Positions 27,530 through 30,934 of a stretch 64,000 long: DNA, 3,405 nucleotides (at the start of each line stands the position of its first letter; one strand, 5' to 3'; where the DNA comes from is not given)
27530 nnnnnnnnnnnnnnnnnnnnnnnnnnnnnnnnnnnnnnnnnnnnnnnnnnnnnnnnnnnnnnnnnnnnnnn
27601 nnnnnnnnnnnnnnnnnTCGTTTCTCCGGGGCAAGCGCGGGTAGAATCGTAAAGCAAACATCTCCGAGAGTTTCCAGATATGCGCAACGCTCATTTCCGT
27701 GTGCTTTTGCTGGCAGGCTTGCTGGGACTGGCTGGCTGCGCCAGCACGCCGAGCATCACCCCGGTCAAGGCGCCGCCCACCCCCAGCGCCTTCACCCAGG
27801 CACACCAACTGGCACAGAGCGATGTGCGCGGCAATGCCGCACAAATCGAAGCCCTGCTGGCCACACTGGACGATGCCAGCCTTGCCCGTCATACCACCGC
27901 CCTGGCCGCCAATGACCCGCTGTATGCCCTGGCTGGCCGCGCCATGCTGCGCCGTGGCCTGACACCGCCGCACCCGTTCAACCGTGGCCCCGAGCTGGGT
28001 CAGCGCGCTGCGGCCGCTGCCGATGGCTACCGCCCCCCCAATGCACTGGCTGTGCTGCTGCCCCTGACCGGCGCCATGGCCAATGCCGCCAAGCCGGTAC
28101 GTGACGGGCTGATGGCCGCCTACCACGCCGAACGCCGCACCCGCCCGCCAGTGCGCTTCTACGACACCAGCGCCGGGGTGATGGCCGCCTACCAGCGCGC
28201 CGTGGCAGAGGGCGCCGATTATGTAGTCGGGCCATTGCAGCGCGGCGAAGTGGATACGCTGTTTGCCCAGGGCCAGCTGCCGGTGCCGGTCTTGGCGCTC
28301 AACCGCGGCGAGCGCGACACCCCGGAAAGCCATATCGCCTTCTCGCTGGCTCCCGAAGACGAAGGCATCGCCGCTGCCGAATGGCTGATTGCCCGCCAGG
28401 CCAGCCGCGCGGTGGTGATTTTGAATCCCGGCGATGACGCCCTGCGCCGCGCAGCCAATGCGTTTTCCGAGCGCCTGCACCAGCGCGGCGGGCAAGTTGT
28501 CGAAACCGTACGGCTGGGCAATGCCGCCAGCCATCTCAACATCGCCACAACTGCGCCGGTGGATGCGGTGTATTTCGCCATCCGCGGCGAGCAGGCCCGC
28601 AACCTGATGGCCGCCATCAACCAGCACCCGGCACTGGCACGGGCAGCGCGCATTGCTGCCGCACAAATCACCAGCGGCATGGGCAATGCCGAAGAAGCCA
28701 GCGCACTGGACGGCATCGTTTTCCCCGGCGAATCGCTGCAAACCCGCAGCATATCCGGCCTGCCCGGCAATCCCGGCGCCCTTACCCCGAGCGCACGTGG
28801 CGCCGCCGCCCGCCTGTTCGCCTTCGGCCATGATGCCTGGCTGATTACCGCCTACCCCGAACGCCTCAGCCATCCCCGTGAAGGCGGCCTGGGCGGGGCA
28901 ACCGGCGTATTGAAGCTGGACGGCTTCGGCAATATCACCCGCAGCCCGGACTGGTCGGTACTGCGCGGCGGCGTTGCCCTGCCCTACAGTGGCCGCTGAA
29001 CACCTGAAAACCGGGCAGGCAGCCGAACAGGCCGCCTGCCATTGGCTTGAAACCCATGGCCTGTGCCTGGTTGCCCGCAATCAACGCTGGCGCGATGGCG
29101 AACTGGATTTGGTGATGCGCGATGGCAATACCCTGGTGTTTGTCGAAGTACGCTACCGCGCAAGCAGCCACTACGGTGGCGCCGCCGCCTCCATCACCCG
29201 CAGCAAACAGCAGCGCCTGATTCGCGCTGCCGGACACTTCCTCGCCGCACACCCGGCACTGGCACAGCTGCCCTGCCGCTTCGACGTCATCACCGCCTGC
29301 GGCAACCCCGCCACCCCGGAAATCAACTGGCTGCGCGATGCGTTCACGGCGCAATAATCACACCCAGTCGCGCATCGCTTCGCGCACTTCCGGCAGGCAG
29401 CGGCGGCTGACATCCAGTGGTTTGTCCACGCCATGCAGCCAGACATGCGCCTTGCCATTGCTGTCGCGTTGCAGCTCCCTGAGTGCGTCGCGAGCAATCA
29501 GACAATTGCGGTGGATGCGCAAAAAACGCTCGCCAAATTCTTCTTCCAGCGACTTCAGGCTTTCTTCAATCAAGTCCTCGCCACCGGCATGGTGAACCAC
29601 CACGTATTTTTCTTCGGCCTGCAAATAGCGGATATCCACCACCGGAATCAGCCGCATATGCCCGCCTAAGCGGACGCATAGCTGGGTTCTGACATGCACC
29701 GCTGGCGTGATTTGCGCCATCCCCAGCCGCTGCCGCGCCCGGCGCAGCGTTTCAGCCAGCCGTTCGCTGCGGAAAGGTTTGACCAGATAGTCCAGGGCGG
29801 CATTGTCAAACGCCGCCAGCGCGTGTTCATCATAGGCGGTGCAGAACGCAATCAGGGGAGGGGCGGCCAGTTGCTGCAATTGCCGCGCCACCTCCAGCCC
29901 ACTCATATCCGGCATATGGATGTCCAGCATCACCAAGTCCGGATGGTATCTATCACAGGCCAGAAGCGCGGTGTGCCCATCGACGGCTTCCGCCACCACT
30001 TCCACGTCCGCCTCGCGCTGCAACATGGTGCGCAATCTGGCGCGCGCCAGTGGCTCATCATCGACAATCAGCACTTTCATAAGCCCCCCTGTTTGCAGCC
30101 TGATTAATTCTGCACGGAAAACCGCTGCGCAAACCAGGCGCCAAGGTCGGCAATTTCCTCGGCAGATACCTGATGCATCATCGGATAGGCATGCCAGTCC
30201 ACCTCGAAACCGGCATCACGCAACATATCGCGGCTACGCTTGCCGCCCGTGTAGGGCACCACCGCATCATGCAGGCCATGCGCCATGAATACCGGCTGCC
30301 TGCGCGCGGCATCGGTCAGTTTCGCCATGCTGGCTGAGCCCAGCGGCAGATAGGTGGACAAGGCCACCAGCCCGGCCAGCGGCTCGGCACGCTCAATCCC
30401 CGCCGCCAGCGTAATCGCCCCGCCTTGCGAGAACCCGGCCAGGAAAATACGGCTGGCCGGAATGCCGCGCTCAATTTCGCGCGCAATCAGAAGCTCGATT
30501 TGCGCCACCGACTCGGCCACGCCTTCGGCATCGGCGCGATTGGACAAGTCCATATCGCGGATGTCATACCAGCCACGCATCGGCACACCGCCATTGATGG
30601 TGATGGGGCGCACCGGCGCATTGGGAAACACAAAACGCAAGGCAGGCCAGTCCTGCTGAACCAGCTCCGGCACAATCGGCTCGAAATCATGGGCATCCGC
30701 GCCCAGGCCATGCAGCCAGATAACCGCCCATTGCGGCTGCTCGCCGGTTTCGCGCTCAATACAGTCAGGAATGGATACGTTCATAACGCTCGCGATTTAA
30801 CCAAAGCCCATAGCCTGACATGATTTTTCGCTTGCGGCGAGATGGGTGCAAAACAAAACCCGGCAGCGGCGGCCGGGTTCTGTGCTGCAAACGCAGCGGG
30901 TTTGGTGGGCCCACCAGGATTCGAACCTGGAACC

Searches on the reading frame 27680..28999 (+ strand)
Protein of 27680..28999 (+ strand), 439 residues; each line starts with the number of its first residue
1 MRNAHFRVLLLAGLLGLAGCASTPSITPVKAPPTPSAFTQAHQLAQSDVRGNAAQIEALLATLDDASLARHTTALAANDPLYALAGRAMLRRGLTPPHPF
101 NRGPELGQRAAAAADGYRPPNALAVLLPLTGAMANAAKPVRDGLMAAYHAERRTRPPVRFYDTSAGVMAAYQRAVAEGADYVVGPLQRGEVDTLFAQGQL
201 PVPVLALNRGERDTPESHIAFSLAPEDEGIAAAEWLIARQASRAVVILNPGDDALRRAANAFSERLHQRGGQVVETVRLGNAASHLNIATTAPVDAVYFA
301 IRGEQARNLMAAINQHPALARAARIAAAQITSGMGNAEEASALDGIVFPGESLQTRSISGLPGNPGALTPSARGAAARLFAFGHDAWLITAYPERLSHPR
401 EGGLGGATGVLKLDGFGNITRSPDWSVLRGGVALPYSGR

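Call 34: search_protein_families(library=pfam, proteins=[window:27680-28999:+])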
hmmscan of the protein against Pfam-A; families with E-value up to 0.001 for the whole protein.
window:27680-28999:+ (439 aa): 2 families
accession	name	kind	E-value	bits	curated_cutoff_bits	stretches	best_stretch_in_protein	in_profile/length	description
PF04348.19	LppC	-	7.4e-34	117.7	28.8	2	120-275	218-379/563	LppC putative lipoprotein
PF13458.12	Peripla_BP_6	-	3.9e-07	30.5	31.7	1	124-348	5-245/343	Periplasmic binding protein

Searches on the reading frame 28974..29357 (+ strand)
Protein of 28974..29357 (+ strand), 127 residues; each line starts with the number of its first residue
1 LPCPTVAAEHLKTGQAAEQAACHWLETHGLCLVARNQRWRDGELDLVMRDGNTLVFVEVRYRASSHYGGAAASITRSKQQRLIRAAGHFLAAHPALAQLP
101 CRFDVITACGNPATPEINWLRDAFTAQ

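Call 92: search_protein_families(library=pfam, proteins=[window:28974-29357:+], max_evalue=0.01)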
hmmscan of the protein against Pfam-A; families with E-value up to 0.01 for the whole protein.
window:28974-29357:+ (127 aa): 2 families
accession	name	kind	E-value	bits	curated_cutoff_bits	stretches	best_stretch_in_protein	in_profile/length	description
PF02021.23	UPF0102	-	7.3e-27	94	23.6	1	17-107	1-79/80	Uncharacterised protein family UPF0102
PF08378.17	NERD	-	0.00036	21.5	22.1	1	14-78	2-73/111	Nuclease-related domain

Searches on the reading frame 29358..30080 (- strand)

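Call 34: search_protein_families(library=pfam, proteins=[window:29358-30080:-])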
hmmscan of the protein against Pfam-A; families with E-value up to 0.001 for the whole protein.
window:29358-30080:- (240 aa): 2 families
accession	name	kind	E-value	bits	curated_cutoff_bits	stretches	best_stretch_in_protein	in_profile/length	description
PF00072.30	Response_reg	-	3.3e-26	92.1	30.2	1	3-112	1-110/111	Response regulator receiver domain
PF04397.21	LytTR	-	3.5e-22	78.9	22.6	1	142-236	3-97/98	LytTr DNA-binding domain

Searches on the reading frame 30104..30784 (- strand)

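Call 34: search_protein_families(library=pfam, proteins=[window:30104-30784:-])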
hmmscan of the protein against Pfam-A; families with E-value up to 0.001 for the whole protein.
window:30104-30784:- (226 aa): 5 families
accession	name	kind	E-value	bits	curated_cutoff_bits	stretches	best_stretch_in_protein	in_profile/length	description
PF02230.22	Abhydrolase_2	-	1.1e-43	150.1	23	1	14-214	10-209/217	Phospholipase/Carboxylesterase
PF12146.15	Hydrolase_4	-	2.9e-09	37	27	1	83-149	49-114/239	Serine aminopeptidase, S33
PF00326.27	Peptidase_S9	-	2e-05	24.6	22.6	0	154-222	136-210/213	Prolyl oligopeptidase family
PF12697.13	Abhydrolase_6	-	3.5e-05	25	26.3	1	21-192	1-135/217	Alpha/beta hydrolase family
PF00561.26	Abhydrolase_1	-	3.6e-05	24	25.8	0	21-161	3-114/245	alpha/beta hydrolase fold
